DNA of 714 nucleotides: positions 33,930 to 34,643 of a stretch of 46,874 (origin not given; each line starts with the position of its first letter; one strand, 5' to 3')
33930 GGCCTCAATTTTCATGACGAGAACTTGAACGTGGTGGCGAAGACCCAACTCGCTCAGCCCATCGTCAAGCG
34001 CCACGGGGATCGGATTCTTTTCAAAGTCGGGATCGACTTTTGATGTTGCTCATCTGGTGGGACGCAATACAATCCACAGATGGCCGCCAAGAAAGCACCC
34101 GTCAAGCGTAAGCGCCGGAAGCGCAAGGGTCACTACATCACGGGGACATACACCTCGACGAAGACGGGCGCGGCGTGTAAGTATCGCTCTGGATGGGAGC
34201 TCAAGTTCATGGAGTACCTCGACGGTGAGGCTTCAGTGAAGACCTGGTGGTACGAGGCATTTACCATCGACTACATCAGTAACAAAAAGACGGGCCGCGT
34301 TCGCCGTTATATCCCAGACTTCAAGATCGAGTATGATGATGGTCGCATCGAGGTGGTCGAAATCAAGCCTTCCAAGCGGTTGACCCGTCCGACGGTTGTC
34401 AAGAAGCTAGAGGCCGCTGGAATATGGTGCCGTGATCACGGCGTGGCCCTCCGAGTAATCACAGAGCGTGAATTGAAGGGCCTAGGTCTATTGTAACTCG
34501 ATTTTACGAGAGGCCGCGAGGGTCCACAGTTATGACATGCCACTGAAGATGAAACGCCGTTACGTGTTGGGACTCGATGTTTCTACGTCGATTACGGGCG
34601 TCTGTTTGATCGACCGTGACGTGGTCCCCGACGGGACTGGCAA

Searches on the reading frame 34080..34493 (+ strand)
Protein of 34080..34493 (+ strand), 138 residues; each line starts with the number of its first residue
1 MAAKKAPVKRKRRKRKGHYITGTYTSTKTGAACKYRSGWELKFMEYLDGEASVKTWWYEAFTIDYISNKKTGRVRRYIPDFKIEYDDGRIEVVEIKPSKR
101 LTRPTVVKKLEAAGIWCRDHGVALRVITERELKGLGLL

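Call 17: search_protein_families(library=phrogs, proteins=[window:34080-34493:+], max_evalue=0.001)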
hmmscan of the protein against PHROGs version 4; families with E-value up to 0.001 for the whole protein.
window:34080-34493:+ (138 aa): 8 families
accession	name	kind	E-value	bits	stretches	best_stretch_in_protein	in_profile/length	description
phrog_218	-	connector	6.5e-26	92.2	1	16-106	5-96/148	head closure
phrog_14892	-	connector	7.4e-13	50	1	44-105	1-61/117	head closure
phrog_15427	-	DNA, RNA and nucleotide metabolism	1.7e-11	45.2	1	29-133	160-254/270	endonuclease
phrog_22215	-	unknown function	3e-09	38.1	1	28-134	210-305/324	-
phrog_190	-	DNA, RNA and nucleotide metabolism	5.7e-07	30.1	1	33-102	188-260/338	Holliday junction resolvase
phrog_15137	-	DNA, RNA and nucleotide metabolism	2.9e-06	28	1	15-92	110-186/236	endonuclease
phrog_28056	-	unknown function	5.4e-05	23.6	1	61-132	104-177/286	-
phrog_945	-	DNA, RNA and nucleotide metabolism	0.00014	22.7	1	25-96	4-63/145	endonuclease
